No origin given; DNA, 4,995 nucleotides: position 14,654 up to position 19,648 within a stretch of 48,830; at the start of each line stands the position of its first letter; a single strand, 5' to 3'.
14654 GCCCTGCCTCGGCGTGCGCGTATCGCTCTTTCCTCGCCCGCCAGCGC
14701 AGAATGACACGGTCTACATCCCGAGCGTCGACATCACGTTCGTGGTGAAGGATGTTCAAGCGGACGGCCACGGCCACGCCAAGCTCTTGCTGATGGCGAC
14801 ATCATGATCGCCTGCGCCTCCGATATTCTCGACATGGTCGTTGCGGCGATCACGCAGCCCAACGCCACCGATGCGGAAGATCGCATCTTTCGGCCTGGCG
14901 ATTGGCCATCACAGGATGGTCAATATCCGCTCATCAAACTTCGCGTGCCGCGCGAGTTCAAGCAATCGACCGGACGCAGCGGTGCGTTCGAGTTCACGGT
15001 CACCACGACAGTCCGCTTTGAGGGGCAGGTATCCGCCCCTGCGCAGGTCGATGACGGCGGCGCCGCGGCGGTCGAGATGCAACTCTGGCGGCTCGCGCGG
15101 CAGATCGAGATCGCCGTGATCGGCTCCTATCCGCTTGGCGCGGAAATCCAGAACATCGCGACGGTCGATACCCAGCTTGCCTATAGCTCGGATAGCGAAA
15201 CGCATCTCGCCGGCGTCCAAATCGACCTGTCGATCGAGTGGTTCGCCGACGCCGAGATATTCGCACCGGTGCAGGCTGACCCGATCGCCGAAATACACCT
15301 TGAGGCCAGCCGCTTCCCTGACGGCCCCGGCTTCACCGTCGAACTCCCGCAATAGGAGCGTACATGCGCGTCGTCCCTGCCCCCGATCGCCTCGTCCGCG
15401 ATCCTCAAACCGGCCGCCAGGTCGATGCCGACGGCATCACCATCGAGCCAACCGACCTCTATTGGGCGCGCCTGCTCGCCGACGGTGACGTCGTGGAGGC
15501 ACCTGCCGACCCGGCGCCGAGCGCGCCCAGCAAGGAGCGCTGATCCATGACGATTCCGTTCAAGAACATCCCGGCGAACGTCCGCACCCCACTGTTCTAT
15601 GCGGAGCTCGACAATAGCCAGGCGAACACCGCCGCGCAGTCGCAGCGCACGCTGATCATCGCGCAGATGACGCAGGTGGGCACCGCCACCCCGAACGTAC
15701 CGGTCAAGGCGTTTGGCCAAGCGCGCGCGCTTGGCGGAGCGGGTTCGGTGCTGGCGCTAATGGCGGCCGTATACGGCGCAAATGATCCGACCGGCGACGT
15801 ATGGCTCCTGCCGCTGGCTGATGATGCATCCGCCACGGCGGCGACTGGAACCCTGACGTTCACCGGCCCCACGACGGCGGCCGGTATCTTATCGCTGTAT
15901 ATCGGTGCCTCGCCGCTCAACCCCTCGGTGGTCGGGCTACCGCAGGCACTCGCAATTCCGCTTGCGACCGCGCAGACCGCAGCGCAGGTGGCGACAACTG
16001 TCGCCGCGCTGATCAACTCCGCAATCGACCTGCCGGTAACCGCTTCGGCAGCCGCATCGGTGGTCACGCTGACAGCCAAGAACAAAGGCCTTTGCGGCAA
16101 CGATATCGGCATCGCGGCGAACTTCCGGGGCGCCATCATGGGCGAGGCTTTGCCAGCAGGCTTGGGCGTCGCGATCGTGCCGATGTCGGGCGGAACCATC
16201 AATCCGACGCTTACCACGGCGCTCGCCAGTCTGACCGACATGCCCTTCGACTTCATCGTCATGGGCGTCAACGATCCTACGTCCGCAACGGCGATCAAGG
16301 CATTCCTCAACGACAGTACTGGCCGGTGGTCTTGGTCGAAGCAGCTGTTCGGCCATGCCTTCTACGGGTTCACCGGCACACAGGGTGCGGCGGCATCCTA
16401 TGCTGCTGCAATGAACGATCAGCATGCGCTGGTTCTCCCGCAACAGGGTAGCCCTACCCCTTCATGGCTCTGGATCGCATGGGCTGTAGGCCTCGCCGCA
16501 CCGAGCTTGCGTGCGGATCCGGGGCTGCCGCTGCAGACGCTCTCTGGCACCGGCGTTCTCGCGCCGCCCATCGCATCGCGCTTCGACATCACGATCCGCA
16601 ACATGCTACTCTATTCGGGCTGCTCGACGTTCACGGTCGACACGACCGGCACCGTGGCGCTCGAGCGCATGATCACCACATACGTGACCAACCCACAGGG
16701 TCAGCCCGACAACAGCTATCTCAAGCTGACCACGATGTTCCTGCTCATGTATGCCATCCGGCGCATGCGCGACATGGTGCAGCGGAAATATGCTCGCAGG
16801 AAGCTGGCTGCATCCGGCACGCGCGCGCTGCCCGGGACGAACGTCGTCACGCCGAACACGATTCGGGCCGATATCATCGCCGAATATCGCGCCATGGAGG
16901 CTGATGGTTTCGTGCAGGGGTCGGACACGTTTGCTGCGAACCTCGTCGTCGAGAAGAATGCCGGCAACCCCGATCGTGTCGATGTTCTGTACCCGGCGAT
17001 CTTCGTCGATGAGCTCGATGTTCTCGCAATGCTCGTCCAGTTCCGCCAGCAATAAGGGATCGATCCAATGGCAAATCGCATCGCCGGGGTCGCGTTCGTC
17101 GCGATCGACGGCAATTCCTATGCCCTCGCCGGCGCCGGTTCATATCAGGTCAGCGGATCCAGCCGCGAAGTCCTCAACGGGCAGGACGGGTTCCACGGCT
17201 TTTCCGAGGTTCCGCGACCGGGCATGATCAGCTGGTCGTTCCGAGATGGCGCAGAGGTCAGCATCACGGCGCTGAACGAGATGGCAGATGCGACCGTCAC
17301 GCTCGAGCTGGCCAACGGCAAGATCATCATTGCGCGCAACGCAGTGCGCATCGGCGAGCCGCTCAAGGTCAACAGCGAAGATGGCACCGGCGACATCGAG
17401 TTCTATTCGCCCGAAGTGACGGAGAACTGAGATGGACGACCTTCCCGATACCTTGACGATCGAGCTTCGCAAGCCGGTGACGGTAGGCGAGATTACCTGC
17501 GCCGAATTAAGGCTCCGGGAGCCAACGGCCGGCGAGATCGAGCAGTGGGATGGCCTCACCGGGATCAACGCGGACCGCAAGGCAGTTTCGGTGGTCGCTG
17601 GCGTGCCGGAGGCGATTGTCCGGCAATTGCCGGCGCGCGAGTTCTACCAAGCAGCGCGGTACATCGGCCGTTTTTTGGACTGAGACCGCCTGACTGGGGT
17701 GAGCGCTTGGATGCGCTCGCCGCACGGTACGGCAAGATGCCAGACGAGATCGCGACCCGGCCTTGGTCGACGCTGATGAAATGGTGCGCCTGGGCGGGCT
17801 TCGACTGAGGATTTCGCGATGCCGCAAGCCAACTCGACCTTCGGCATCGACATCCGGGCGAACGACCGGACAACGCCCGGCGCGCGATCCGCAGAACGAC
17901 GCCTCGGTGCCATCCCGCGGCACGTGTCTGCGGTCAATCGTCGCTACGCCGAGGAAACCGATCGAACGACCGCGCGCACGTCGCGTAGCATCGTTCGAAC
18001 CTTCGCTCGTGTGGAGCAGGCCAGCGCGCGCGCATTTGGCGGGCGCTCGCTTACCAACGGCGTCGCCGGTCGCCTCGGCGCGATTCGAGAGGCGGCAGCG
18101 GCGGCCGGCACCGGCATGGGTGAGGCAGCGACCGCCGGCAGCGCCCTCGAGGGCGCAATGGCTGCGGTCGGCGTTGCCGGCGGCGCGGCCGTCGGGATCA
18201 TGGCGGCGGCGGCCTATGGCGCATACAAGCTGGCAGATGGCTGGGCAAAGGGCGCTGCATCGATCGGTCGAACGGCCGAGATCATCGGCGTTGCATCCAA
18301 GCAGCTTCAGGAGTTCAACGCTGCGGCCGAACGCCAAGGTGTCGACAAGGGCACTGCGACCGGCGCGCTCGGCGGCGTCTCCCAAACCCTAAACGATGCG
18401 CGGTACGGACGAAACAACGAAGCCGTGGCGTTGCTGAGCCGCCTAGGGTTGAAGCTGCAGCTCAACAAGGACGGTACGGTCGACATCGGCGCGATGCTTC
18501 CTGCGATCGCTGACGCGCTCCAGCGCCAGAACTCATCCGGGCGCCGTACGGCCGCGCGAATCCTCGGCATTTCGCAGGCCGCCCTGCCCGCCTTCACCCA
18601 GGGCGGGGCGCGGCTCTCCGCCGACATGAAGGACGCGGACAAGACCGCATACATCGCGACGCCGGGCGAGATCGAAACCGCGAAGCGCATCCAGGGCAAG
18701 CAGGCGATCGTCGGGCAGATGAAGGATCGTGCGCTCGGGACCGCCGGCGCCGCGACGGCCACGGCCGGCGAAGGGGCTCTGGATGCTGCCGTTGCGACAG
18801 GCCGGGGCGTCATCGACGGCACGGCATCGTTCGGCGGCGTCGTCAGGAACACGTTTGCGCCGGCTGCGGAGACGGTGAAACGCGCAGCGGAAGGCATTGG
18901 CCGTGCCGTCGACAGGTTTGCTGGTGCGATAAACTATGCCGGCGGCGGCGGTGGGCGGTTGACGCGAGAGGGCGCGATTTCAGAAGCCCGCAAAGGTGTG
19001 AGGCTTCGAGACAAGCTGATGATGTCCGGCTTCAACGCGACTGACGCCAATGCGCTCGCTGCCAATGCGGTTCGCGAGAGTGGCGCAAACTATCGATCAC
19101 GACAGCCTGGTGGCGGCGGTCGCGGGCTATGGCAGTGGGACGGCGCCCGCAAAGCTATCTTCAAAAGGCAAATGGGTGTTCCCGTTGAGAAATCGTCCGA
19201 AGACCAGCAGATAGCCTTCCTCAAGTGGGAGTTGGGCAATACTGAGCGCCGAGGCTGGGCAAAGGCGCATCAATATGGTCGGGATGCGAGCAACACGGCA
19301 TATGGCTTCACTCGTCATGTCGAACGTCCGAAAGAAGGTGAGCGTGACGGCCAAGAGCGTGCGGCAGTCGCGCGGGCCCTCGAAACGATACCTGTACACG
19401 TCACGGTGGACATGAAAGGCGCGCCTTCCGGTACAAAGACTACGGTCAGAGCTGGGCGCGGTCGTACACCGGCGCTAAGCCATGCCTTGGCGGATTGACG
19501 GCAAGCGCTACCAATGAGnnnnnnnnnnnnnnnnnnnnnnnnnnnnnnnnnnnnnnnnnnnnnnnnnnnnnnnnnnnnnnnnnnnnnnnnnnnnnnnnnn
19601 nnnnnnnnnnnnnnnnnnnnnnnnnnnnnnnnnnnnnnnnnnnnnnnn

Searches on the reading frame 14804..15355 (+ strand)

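Call 18: search_protein_families(library=phrogs, proteins=[window:14804-15355:+], max_evalue=0.001)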
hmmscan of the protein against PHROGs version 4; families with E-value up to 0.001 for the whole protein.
window:14804-15355:+ (183 aa): 1 family
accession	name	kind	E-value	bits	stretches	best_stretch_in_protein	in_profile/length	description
phrog_6774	-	unknown function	5.9e-33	114.7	1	6-169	6-164/180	-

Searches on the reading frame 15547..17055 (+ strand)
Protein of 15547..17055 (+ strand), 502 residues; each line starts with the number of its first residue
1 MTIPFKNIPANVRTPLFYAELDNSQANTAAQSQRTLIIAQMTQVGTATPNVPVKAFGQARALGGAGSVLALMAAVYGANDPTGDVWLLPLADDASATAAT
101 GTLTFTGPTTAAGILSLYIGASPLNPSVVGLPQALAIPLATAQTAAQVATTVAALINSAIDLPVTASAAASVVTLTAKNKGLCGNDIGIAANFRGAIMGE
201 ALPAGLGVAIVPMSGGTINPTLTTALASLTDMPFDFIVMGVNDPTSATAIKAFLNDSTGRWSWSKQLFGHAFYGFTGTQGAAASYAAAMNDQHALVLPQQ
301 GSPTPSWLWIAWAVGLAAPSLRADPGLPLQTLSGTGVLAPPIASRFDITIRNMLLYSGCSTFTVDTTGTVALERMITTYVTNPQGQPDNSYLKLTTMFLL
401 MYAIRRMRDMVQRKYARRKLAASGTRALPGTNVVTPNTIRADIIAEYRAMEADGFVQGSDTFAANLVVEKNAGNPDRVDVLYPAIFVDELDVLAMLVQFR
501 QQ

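Call 18: search_protein_families(library=phrogs, proteins=[window:15547-17055:+], max_evalue=0.001)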
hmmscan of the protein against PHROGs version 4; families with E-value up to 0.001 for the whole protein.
window:15547-17055:+ (502 aa): 5 families
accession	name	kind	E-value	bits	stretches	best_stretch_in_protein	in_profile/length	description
phrog_165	-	tail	4.9e-161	537.6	1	1-500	1-492/493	tail sheath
phrog_11048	-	tail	5.6e-35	121.3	1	345-500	2-156/157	tail sheath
phrog_5292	-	tail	3e-25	89.8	1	2-121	1-123/129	tail sheath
phrog_279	-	tail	6e-10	39.5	1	13-502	13-485/489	tail sheath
phrog_9609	-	unknown function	2.6e-06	28.7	1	461-502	6-47/53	-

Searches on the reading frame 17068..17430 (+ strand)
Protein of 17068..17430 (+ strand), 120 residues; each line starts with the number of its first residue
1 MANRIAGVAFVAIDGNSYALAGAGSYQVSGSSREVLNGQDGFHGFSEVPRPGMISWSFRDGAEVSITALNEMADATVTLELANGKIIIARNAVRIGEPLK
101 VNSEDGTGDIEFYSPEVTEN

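Call 18: search_protein_families(library=phrogs, proteins=[window:17068-17430:+], max_evalue=0.001)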
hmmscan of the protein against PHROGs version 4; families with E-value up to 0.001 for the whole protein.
window:17068-17430:+ (120 aa): 1 family
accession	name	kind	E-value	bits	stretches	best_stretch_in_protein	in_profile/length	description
phrog_185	-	tail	4.7e-22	79.3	1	1-119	1-118/119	tail tube protein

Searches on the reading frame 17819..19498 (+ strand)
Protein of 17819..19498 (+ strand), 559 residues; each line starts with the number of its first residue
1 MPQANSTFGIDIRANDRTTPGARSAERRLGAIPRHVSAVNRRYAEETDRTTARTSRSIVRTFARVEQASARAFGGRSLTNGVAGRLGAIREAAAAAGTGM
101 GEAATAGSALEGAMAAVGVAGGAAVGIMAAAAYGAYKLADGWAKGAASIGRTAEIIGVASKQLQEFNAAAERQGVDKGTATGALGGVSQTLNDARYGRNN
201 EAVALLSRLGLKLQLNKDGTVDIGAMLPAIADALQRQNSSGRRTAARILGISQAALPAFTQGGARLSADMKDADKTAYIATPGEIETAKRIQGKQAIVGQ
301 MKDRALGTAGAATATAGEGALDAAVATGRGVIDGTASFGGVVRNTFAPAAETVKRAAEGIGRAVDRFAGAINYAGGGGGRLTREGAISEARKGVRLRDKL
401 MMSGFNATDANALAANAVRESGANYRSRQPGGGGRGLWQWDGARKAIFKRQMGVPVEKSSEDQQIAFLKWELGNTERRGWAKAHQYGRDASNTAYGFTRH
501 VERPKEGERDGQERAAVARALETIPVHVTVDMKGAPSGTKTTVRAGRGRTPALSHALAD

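Call 18: search_protein_families(library=phrogs, proteins=[window:17819-19498:+], max_evalue=0.001)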
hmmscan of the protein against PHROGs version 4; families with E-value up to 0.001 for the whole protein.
window:17819-19498:+ (559 aa): 7 families
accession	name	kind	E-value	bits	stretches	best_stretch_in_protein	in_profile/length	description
phrog_9570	-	tail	2.7e-26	93.6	2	306-520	383-614/689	tail length tape measure protein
phrog_2276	-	tail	8.4e-18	65.4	1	99-303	58-262/673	tail length tape measure protein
phrog_2013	-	tail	6.2e-07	29.5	1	90-325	36-269/657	lytic tail protein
phrog_12506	-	tail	3e-06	27.9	1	103-289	22-202/218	tail length tape measure protein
phrog_8125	-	tail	7e-06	26.3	1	104-288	59-238/578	tail length tape measure protein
phrog_11037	-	unknown function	0.00014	22.2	1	399-513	24-148/365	-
phrog_9858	-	unknown function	0.00042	20.3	1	145-264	113-232/497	-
